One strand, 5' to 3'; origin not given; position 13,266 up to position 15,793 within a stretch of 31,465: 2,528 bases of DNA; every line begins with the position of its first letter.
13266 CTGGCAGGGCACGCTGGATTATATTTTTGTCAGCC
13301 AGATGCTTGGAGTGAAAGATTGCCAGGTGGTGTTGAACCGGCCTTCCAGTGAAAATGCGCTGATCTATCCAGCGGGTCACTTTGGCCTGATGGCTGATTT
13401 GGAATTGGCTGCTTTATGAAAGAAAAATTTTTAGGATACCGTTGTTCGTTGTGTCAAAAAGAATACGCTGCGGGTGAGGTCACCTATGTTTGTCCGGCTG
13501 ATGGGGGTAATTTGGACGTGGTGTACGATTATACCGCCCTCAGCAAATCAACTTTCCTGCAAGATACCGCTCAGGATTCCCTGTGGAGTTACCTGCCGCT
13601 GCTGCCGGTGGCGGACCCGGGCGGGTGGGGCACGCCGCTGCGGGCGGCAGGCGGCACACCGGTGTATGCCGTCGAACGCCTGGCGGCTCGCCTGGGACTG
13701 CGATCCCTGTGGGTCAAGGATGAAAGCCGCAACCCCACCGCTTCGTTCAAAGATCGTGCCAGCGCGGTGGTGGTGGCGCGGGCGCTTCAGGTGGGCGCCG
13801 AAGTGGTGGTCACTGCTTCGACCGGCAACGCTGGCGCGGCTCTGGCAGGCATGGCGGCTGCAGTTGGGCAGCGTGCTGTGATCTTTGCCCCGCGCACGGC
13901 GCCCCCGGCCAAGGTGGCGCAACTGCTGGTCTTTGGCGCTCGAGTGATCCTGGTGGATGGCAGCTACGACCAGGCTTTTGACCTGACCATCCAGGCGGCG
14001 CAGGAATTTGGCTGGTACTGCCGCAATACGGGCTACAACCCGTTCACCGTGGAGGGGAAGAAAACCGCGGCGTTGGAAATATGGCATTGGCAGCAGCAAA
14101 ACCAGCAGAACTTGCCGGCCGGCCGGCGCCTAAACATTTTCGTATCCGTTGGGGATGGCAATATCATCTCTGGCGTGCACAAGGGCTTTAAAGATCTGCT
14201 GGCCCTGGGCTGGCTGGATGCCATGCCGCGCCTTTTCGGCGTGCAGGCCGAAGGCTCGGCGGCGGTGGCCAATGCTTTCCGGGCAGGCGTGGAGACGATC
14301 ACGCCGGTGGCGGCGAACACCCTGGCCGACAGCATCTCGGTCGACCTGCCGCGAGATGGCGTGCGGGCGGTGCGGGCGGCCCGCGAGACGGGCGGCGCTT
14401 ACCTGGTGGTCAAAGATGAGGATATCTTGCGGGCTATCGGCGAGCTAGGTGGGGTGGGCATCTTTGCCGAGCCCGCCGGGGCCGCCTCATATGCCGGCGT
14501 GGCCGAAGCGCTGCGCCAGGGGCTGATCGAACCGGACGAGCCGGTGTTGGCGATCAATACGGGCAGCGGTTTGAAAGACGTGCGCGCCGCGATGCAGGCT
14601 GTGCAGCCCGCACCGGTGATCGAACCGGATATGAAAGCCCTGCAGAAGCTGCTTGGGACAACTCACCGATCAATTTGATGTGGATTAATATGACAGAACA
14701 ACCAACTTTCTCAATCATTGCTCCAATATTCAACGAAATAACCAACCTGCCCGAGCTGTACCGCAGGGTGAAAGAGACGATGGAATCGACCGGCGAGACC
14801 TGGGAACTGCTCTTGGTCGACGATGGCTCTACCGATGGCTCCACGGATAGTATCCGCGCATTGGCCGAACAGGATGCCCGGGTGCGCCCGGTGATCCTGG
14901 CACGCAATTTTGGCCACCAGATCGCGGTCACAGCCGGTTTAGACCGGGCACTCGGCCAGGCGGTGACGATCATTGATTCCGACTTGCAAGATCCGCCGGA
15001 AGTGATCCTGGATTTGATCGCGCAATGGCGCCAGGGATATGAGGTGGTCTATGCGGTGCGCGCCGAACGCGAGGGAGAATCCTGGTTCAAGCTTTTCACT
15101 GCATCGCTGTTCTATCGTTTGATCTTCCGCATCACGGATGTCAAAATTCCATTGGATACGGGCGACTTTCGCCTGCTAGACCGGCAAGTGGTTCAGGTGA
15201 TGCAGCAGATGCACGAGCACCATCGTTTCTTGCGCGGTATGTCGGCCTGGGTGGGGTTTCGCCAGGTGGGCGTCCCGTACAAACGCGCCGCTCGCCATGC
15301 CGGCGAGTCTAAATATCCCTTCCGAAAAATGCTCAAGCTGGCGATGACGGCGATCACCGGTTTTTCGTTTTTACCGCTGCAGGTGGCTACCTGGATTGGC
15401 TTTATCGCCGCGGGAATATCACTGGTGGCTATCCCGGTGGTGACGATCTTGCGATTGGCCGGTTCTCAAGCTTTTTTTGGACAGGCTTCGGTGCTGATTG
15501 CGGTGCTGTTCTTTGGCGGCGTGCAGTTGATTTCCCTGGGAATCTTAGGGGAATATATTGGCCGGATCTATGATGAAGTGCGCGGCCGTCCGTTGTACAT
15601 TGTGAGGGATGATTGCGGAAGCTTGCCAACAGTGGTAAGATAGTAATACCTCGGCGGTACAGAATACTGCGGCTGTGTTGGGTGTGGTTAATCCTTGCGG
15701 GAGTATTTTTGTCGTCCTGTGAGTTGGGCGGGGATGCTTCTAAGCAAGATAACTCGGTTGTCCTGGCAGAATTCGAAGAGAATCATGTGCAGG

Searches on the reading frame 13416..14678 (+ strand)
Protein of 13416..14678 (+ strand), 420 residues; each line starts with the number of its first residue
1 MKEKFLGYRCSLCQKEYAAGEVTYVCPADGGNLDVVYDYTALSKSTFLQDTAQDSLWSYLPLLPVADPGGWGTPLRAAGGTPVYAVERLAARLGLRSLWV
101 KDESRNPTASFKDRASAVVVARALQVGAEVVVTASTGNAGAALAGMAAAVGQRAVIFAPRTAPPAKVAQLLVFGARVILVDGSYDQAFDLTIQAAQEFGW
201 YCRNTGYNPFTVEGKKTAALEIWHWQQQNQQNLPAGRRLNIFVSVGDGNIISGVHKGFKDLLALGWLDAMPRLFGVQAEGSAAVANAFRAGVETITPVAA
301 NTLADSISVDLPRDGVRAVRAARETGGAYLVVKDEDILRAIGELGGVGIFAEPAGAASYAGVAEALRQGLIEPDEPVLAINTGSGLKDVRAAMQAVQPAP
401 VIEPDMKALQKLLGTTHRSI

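Call 4: search_protein_families(library=pfam, proteins=[window:13416-14678:+])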
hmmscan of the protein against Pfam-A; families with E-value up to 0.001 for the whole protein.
window:13416-14678:+ (420 aa): 1 family
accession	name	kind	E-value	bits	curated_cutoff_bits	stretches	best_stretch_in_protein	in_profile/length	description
PF00291.31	PALP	-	3.4e-74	250.3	35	1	77-383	4-295/295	Pyridoxal-phosphate dependent enzyme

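Call 5: search_protein_families(library=ncbifam, proteins=[window:13416-14678:+])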
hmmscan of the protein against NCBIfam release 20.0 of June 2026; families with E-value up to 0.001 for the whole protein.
window:13416-14678:+ (420 aa): 40 families (the best 25 are shown)
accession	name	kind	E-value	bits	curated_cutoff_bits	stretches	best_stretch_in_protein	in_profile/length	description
NF006050.0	PRK08197.1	equivalog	5.1e-74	249.5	303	1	8-392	9-388/406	threonine synthase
NF004170.0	PRK05638.1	equivalog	1.2e-58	198.7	421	1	9-388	3-358/442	threonine synthase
TIGR00260.1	thrC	equivalog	5.5e-49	167.2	167.1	1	77-388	19-338/340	threonine synthase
NF006205.0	PRK08329.1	equivalog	2.3e-41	141.9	358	1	9-387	3-345/347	threonine synthase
NF004996.0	PRK06381.1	equivalog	6.1e-40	137.2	266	1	77-383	12-316/319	threonine synthase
NF005035.0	PRK06450.1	equivalog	6.9e-39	133.6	301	1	98-387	67-336/338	threonine synthase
NF006094.0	PRK08246.1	subfamily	5.6e-28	98.2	331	1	81-363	24-283/310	serine/threonine dehydratase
TIGR01124.1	ilvA_2Cterm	equivalog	2.3e-26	92.5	411.3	1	77-385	14-305/499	threonine ammonia-lyase, biosynthetic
NF006674.0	PRK09224.1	subfamily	3.7e-25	88.6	577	1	78-384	23-312/508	threonine ammonia-lyase IlvA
NF006390.0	PRK08639.1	equivalog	6.7e-25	87.9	421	1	81-383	26-312/418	threonine ammonia-lyase IlvA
NF009130.0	PRK12483.1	subfamily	1e-24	87.1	801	1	80-386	37-326/521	threonine ammonia-lyase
TIGR01127.1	ilvA_1Cterm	equivalog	4.6e-24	85.1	378.75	1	98-364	17-267/380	threonine ammonia-lyase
NF005680.0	PRK07476.1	equivalog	1.1e-21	77.1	413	1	80-386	23-311/326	hydroxyectoine utilization dehydratase EutB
NF005600.0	PRK07334.1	equivalog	3.3e-20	72.1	496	1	81-363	29-292/408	threonine ammonia-lyase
NF004771.0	PRK06110.1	equivalog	7.2e-20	71.3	317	1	80-364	21-288/323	threonine dehydratase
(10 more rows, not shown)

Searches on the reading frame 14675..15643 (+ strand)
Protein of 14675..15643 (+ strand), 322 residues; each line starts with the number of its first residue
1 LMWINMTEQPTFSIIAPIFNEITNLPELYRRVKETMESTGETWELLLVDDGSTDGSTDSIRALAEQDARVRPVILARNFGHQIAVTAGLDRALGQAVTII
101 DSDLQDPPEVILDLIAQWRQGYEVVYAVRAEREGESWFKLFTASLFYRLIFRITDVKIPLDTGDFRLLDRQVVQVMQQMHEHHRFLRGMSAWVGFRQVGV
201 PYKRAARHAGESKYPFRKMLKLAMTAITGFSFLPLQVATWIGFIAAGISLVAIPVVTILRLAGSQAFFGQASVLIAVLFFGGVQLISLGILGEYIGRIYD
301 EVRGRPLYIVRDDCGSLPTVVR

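Call 95: search_protein_families(library=pfam, proteins=[window:14675-15643:+], max_evalue=0.00001)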
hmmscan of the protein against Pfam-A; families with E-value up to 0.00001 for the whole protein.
window:14675-15643:+ (322 aa): 1 family
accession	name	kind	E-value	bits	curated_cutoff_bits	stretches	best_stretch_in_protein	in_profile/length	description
PF00535.33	Glycos_transf_2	-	3.8e-30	105.5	23.3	1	13-173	1-164/168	Glycosyl transferase family 2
